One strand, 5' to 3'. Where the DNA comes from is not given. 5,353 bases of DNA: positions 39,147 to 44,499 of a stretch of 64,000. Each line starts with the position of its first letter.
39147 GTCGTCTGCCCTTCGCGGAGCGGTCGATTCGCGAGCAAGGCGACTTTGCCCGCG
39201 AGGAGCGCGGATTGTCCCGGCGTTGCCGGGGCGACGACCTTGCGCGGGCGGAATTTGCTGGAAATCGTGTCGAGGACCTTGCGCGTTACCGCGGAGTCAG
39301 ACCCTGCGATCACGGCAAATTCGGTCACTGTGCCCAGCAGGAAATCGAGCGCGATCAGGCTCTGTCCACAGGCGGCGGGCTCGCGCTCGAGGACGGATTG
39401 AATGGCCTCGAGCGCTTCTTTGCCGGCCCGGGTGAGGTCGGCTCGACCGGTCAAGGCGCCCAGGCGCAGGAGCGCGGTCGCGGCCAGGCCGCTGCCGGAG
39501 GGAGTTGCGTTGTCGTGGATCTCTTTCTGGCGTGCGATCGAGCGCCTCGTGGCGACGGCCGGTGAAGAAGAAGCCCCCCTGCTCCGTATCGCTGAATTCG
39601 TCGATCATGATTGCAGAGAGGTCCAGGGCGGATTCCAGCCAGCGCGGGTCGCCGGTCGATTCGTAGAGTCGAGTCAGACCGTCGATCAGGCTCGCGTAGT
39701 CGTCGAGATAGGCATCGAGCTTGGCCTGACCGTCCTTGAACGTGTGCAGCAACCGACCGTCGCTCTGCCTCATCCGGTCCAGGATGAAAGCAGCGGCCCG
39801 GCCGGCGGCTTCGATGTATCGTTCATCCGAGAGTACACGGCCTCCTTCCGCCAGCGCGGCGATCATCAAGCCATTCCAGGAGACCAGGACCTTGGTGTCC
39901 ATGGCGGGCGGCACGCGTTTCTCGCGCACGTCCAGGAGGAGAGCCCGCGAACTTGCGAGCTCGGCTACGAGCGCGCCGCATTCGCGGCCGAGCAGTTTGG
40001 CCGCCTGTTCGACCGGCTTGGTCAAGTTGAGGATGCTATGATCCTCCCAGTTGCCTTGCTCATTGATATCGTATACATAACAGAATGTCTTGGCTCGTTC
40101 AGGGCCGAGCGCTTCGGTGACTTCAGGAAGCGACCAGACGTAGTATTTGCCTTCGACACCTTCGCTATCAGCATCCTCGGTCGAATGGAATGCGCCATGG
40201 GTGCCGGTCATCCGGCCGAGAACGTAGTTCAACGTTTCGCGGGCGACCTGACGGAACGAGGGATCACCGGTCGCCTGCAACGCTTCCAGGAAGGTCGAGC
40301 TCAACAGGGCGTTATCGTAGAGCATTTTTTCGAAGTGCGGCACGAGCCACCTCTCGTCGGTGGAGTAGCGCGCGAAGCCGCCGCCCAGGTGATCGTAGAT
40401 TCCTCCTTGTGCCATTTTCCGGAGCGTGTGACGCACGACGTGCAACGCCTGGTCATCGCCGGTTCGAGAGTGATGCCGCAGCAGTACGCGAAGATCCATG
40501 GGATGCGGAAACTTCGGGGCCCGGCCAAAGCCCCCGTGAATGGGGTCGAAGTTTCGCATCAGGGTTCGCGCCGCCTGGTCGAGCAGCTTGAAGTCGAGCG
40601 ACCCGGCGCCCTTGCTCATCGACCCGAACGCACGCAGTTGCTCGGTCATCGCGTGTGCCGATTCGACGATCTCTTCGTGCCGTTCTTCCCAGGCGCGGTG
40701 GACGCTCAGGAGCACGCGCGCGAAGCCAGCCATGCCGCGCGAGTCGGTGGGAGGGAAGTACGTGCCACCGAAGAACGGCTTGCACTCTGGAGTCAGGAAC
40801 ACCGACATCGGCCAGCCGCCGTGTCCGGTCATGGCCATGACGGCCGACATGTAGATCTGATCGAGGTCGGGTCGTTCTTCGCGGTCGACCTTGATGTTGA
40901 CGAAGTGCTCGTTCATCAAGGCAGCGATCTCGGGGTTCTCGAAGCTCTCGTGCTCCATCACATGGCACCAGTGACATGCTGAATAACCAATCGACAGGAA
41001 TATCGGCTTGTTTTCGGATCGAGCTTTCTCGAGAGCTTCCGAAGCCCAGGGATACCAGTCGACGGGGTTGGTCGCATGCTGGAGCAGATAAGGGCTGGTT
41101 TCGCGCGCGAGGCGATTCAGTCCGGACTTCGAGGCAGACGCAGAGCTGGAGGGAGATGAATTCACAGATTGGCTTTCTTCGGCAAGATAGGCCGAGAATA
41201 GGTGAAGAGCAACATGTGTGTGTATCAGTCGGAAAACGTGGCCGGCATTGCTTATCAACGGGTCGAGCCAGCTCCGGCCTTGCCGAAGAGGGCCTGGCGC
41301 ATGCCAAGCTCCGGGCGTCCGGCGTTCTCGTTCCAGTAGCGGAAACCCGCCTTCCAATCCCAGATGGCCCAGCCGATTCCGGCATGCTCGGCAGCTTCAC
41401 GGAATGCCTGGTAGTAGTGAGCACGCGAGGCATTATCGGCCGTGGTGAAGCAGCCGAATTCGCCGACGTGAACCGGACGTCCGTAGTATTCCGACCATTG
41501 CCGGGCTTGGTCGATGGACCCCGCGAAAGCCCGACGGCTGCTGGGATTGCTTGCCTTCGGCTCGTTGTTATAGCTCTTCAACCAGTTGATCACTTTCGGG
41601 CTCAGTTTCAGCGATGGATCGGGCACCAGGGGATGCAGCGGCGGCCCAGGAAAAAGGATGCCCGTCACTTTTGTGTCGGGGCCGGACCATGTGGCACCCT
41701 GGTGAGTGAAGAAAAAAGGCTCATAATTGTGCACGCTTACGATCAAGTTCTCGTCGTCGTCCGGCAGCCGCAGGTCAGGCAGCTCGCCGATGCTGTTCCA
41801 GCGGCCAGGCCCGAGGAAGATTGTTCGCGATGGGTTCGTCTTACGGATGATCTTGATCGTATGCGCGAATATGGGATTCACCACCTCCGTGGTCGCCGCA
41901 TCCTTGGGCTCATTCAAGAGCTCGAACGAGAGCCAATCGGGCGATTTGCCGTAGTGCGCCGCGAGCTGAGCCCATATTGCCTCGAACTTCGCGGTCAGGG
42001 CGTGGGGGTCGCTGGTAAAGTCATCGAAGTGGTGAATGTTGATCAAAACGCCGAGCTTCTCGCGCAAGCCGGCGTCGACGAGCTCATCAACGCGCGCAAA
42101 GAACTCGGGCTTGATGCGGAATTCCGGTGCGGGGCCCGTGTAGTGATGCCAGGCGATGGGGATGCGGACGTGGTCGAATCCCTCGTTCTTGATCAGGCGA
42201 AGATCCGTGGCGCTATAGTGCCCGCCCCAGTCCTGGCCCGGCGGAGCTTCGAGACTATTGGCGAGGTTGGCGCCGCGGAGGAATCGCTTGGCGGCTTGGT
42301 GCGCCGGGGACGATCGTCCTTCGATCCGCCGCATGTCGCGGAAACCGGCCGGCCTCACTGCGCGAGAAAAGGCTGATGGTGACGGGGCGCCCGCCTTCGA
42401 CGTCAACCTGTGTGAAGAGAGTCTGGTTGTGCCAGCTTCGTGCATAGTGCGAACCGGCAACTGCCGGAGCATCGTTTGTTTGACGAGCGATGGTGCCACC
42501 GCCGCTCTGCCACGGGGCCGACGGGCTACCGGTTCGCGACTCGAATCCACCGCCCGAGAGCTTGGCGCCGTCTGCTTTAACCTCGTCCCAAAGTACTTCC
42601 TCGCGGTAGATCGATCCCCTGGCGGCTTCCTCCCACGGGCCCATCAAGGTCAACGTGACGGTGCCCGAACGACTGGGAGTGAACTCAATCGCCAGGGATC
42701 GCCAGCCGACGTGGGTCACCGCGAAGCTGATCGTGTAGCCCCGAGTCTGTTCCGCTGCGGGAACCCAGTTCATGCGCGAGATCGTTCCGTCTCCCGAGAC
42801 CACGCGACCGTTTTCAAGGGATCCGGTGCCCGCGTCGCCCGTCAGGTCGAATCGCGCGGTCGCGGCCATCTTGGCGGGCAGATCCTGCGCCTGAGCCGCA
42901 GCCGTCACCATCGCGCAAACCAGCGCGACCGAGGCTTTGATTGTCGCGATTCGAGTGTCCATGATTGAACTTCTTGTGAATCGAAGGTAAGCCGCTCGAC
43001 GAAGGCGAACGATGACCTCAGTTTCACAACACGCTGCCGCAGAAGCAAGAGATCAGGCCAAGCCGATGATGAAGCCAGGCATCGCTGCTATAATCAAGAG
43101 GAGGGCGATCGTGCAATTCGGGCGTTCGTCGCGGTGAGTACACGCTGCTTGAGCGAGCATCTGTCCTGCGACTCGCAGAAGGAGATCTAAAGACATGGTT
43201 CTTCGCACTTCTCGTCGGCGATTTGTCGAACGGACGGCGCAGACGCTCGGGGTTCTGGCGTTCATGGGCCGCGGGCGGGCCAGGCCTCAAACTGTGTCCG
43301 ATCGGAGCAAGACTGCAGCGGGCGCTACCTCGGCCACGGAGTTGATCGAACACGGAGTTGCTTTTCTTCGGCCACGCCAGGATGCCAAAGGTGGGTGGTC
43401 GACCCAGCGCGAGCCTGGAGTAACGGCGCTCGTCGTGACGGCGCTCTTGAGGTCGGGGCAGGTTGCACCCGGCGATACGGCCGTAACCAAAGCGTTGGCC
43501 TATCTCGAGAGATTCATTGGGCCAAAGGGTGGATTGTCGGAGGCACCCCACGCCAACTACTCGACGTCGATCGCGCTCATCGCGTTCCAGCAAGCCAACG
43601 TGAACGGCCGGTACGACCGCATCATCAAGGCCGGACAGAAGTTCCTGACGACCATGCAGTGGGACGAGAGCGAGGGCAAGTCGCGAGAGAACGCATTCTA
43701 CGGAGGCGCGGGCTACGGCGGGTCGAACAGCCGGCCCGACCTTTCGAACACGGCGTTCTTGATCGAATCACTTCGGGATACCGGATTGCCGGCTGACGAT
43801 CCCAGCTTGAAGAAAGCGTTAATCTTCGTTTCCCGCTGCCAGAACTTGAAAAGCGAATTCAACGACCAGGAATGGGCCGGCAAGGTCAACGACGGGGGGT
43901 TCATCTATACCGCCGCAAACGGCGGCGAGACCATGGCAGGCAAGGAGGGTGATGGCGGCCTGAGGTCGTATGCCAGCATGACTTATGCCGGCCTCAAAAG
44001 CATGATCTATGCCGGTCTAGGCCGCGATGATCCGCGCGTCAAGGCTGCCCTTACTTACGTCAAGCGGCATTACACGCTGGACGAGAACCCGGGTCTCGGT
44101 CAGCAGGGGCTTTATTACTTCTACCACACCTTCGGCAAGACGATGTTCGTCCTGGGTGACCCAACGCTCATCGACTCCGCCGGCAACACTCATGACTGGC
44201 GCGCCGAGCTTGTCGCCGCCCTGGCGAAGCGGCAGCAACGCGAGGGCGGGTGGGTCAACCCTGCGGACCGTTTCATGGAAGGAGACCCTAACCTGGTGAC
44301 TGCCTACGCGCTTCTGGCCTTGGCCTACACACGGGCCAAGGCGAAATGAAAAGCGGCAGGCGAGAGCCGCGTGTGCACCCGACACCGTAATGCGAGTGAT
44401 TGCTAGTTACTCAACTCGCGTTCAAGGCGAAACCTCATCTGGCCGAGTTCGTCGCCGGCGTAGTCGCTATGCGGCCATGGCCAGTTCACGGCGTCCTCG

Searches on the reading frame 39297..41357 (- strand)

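Call 58: search_protein_families(library=pfam, proteins=[window:39297-41357:-], max_evalue=0.001)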
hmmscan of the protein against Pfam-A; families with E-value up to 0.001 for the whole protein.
window:39297-41357:- (686 aa): 3 families
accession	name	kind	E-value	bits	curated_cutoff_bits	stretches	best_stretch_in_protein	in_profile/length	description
PF03190.21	Thioredox_DsbH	-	6.1e-80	267.3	27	1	81-241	2-162/163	Protein of unknown function, DUF255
PF13899.12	Thioredoxin_7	-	1.6e-12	47.8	27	1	100-190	1-83/83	Thioredoxin-like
PF13098.12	Thioredoxin_2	-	0.00056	20.7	27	0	112-191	1-85/104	Thioredoxin-like domain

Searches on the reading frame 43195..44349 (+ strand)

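Call 58: search_protein_families(library=pfam, proteins=[window:43195-44349:+], max_evalue=0.001)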
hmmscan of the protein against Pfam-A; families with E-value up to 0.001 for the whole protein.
window:43195-44349:+ (384 aa): 2 families
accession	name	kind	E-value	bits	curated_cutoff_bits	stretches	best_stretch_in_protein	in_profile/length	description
PF13243.12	SQHop_cyclase_C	-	5e-09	36.1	26.1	0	267-361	146-234/319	Squalene-hopene cyclase C-terminal domain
PF17959.7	EF-hand_14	-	0.00069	20.3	23.7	0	187-224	20-57/90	EF-hand domain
